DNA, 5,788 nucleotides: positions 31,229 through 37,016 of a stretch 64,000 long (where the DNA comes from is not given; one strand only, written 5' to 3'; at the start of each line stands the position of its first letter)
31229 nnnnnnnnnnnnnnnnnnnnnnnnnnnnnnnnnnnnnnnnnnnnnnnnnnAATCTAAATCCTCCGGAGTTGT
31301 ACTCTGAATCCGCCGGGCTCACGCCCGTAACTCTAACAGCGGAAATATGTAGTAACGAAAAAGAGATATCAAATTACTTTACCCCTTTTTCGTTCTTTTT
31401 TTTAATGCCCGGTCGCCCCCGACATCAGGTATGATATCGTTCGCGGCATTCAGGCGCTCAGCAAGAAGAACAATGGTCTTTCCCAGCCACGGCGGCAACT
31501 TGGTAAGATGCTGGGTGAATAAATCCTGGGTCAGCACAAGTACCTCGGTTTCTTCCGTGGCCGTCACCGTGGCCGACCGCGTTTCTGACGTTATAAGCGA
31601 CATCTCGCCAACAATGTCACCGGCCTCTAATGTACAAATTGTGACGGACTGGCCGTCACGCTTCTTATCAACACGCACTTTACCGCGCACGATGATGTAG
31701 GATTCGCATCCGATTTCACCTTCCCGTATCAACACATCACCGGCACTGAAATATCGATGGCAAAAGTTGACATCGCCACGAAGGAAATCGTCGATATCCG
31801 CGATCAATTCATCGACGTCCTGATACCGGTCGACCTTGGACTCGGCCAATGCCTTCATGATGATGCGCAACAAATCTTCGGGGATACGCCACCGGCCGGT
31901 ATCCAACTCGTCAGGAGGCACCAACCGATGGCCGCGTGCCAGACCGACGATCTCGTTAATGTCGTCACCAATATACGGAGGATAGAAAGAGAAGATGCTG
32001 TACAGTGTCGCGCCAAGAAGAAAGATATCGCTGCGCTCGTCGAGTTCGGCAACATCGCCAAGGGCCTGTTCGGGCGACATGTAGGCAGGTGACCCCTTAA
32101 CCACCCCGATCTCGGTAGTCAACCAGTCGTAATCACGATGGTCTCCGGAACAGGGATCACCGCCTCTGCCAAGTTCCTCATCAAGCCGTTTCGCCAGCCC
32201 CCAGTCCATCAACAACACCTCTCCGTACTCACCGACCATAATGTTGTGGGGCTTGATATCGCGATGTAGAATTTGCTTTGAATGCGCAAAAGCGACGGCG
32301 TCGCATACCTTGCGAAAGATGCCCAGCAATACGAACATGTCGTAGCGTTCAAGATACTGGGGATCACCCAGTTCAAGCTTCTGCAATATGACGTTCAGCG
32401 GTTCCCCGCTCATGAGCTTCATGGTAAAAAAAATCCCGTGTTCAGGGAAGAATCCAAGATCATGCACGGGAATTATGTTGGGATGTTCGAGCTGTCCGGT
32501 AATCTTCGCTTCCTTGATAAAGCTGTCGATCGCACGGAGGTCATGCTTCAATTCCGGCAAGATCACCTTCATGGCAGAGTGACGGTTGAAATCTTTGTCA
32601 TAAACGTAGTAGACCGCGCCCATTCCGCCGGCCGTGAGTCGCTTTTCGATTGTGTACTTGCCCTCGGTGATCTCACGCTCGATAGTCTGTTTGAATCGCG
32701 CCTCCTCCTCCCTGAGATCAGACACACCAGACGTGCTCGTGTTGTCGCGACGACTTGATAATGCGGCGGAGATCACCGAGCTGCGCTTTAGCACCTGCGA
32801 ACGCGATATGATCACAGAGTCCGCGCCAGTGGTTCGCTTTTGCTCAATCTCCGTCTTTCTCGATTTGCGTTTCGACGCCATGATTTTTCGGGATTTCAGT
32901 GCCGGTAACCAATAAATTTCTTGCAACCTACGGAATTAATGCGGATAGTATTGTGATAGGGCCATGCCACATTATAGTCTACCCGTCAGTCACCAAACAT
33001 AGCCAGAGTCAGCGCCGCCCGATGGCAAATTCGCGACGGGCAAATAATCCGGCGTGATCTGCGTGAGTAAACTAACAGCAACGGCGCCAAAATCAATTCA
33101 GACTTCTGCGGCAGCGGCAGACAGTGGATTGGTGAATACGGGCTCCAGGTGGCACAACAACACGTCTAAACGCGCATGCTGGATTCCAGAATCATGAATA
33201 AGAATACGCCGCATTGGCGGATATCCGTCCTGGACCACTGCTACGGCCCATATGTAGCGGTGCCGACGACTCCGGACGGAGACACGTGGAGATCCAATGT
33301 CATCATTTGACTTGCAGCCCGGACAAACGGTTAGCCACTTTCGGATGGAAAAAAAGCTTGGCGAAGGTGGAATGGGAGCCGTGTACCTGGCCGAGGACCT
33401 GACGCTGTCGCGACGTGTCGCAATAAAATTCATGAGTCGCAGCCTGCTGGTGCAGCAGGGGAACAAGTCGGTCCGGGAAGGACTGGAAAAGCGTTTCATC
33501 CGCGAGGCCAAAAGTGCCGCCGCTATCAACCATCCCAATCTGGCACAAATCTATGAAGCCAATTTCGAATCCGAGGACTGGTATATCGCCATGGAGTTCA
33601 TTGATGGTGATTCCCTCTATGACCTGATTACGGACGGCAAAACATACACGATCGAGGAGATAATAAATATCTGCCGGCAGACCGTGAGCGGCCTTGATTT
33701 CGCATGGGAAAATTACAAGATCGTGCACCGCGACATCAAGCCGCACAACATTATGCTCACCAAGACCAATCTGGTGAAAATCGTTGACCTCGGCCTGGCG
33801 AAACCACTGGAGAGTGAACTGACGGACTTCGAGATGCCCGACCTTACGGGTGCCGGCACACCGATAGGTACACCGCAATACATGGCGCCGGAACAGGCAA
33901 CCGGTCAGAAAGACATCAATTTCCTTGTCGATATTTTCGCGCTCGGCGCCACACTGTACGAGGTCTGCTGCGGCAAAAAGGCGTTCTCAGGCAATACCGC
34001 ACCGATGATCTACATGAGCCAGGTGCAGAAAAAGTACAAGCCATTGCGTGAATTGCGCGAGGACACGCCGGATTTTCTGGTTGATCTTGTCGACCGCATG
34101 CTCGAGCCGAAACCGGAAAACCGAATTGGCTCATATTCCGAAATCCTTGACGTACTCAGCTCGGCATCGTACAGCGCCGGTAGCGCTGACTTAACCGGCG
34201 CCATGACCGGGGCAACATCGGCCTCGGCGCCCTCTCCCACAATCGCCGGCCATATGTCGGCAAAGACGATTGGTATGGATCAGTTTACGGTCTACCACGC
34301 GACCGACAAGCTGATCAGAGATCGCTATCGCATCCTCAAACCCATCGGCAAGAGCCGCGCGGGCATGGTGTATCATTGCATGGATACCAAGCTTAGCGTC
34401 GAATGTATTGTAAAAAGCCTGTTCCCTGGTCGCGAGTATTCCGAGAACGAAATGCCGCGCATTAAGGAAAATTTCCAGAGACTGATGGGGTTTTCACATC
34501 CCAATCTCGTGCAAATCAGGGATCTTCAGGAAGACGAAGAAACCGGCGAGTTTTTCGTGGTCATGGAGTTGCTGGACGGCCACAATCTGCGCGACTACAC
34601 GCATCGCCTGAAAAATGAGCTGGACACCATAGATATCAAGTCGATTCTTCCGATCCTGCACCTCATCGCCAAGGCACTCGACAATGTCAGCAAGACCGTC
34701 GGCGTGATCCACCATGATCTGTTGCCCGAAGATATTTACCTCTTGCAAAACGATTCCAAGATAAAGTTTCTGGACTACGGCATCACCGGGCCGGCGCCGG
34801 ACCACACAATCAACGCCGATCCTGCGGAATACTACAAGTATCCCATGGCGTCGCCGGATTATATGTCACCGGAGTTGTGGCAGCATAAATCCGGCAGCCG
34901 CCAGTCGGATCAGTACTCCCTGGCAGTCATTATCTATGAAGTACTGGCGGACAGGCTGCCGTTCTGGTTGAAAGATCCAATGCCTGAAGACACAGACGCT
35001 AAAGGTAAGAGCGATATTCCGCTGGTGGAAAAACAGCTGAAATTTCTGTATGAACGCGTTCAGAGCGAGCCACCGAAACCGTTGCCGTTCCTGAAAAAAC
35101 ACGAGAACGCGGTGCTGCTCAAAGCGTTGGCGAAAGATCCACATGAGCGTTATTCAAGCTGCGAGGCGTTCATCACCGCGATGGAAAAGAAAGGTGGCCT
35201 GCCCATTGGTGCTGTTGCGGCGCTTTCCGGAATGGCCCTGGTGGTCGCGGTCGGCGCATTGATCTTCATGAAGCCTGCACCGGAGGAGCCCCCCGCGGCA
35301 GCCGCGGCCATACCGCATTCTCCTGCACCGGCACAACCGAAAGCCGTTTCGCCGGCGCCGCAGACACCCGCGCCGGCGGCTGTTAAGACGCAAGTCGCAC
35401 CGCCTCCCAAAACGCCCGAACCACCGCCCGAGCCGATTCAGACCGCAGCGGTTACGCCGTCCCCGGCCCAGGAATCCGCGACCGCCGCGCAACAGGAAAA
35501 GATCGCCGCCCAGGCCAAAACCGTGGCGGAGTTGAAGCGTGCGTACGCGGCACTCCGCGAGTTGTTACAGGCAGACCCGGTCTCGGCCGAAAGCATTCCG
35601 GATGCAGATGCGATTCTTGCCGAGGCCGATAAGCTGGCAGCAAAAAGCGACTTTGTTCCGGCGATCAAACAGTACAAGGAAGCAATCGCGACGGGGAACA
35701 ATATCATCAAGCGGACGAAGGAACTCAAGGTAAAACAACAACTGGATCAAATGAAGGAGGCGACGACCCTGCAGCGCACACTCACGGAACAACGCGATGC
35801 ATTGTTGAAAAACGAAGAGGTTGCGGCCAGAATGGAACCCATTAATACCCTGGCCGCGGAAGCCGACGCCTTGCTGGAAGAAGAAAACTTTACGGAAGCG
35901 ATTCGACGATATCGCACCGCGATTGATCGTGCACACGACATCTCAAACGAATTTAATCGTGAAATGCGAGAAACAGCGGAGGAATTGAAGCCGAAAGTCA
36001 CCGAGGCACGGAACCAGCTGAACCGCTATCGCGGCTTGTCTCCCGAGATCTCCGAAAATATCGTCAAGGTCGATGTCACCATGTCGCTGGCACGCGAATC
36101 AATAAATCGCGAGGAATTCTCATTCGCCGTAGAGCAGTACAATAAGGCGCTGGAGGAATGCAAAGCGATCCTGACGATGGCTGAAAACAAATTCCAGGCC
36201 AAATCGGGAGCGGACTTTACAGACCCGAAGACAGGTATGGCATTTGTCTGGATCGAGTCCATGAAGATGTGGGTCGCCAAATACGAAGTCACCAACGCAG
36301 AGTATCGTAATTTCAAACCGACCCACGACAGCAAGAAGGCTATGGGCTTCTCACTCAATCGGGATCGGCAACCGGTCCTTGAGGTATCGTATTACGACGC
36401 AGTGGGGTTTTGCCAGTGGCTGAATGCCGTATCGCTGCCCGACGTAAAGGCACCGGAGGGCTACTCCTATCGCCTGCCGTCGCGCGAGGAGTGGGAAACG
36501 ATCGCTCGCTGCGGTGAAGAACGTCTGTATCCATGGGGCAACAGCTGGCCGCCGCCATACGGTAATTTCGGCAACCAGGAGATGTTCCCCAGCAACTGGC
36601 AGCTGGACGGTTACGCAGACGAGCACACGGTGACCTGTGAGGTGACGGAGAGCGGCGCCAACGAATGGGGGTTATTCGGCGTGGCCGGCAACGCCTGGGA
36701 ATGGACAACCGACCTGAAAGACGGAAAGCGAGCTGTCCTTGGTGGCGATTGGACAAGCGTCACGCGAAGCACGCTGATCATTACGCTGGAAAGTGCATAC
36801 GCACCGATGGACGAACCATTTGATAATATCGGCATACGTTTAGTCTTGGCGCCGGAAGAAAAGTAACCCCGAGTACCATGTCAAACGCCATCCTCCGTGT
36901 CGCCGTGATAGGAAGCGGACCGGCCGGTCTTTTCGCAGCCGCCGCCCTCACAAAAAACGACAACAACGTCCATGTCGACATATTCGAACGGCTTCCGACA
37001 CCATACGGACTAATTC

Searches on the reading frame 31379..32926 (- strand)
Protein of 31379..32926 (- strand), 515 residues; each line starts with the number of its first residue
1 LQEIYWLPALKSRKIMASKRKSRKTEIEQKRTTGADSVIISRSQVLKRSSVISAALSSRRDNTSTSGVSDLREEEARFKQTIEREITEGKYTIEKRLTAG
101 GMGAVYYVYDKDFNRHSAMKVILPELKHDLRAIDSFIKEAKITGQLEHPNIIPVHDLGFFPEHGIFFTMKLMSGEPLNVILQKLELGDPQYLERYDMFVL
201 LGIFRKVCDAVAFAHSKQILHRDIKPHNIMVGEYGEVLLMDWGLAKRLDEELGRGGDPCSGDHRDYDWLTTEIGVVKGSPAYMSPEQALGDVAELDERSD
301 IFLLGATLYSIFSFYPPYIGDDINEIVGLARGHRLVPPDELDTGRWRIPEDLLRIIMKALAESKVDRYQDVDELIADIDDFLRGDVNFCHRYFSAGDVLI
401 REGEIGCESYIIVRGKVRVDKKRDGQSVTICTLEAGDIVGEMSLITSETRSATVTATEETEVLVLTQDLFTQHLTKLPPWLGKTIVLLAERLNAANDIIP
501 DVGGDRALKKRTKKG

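Call 3: search_protein_families(library=pfam, proteins=[window:31379-32926:-], max_evalue=0.01)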
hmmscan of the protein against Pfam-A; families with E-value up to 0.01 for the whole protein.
window:31379-32926:- (515 aa): 4 families
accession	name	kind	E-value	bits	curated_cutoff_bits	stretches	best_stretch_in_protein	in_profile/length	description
PF00069.31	Pkinase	-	3.3e-31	109.1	31.7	1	91-367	1-251/263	Protein kinase domain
PF00027.35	cNMP_binding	-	2.5e-22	79.1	27.5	1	391-472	2-84/89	Cyclic nucleotide-binding domain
PF07714.23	PK_Tyr_Ser-Thr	-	2.3e-19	70.2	23.1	1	92-340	2-228/258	Protein tyrosine and serine/threonine kinase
PF01636.29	APH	-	0.00015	22.1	23.2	0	214-245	165-197/239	Phosphotransferase enzyme family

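Call 61: search_protein_families(library=padloc, proteins=[window:31379-32926:-], max_evalue=0.001)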
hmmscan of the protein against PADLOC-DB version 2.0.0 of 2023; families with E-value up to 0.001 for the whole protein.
window:31379-32926:- (515 aa): 39 families (the best 25 are shown)
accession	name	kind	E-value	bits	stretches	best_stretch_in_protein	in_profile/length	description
PDLC04042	PD-T4-6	-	1.8e-56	189.9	1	85-385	5-276/292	-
PDLC04061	PD-T4-6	-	4.4e-53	179.5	1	85-384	12-286/510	-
PDLC04053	PD-T4-6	-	1.5e-52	177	1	85-381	5-271/311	-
PDLC04054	PD-T4-6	-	1.2e-49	167.7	1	85-384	7-276/347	-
PDLC04060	PD-T4-6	-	1.5e-49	167.2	1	88-382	7-270/486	-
PDLC04043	PD-T4-6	-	1.1e-48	164.4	1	85-382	11-278/452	-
PDLC04138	mad6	-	1.1e-47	161.3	1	83-384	45-316/659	mads_6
PDLC04057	PD-T4-6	-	4e-47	159.2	1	86-383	5-272/443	-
PDLC04047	PD-T4-6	-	3.5e-44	149.2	1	87-383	8-274/327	-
PDLC04039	PD-T4-6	-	1.7e-42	144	1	89-383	14-277/458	-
PDLC04041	PD-T4-6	-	3.3e-38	130.1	1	74-376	13-288/443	-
PDLC04064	PD-T4-6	-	2.7e-37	126.6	1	84-394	15-293/369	-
PDLC04052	PD-T4-6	-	2.9e-36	123.7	1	88-385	8-280/496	-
PDLC04048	PD-T4-6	-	3e-36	123.5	1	86-379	7-270/354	-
PDLC04040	PD-T4-6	-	1.1e-34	118.1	1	98-387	3-271/547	-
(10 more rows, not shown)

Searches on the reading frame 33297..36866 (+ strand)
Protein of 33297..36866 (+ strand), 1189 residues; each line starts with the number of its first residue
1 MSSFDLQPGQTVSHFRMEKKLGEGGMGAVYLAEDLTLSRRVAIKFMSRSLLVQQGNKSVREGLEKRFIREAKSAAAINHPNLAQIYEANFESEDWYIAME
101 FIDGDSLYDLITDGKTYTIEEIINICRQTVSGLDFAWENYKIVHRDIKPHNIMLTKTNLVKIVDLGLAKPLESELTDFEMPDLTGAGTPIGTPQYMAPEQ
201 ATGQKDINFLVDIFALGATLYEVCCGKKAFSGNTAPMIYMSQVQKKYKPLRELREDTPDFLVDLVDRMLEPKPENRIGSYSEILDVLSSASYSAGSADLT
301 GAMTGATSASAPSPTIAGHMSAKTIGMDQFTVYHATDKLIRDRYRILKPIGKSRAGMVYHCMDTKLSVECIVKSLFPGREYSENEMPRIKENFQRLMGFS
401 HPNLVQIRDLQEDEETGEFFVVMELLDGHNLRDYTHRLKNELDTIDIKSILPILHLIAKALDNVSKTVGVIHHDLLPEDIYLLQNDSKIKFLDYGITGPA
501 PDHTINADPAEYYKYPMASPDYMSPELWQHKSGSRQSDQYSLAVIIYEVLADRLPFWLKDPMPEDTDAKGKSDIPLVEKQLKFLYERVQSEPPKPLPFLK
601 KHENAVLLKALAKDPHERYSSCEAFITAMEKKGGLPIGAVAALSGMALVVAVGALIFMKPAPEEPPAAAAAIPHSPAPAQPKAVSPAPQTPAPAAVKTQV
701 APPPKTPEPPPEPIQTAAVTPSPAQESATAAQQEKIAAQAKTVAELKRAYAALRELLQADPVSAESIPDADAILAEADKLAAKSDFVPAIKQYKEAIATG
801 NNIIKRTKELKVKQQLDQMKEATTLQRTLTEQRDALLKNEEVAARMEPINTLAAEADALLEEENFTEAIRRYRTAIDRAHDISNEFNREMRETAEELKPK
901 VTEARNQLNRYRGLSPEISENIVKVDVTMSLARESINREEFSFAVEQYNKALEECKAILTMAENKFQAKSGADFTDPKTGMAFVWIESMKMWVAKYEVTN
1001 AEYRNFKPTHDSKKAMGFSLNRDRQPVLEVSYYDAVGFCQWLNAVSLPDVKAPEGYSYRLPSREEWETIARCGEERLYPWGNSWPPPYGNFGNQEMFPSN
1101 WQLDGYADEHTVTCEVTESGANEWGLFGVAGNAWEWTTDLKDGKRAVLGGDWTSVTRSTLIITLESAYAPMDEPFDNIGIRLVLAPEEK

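Call 3: search_protein_families(library=pfam, proteins=[window:33297-36866:+], max_evalue=0.01)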
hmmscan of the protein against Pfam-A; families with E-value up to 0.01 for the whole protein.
window:33297-36866:+ (1189 aa): 8 families
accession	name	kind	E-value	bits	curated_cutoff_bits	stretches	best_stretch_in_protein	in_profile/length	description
PF00069.31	Pkinase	-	4.8e-78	262.6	31.7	2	16-278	2-253/263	Protein kinase domain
PF07714.23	PK_Tyr_Ser-Thr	-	6e-50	170.4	23.1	2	16-277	2-249/258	Protein tyrosine and serine/threonine kinase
PF03781.23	FGE-sulfatase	-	1.4e-26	94.2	23.3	1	986-1183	32-254/255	Sulfatase-modifying factor enzyme 1-like domain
PF03109.22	ABC1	-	6.6e-06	25.9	22.9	0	414-504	138-221/244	ABC1 atypical kinase-like domain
PF01636.29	APH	-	9.8e-05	22.6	23.2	0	142-168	170-197/239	Phosphotransferase enzyme family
PF17667.7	Pkinase_fungal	-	0.00026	20.3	24.1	1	119-200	285-364/387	Fungal protein kinase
PF01163.29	RIO1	-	0.0018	18.4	22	1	91-166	77-149/187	RIO domain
PF13414.12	TPR_11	-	0.0026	17.9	26.8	0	857-877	2-22/42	TPR repeat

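Call 61: search_protein_families(library=padloc, proteins=[window:33297-36866:+], max_evalue=0.001)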
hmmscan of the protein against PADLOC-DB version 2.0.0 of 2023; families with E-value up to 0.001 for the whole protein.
window:33297-36866:+ (1189 aa): 34 families (the best 25 are shown)
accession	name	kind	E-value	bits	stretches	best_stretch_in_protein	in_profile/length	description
PDLC04042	PD-T4-6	-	2.6e-108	360.1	2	12-293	8-275/292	-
PDLC04053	PD-T4-6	-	6.2e-98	326.1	2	9-303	5-284/311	-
PDLC04060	PD-T4-6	-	6.5e-98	326.7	2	15-308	10-288/486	-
PDLC04061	PD-T4-6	-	1.1e-97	326.6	2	13-316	16-315/510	-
PDLC04138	mad6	-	6.3e-97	324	2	8-296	46-319/659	mads_6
PDLC04047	PD-T4-6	-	2.6e-92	307.4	2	11-290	8-272/327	-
PDLC04057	PD-T4-6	-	1.2e-89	299.3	2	13-290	8-270/443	-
PDLC04054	PD-T4-6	-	3e-84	281.4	2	7-321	4-306/347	-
PDLC04039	PD-T4-6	-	8.4e-82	273.6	2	4-288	5-273/458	-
PDLC04048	PD-T4-6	-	6.5e-81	270.4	2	14-291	11-273/354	-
PDLC04043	PD-T4-6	-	4.7e-80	267.9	2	7-314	9-301/452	-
PDLC04041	PD-T4-6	-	6.6e-72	241.1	2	6-304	21-307/443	-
PDLC04064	PD-T4-6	-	1.6e-69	232.7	2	12-278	19-268/369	-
PDLC01088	C3a189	-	2.5e-69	232.7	2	18-278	2-249/840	kinase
PDLC04052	PD-T4-6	-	3.6e-69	232.3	2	14-312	10-296/496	-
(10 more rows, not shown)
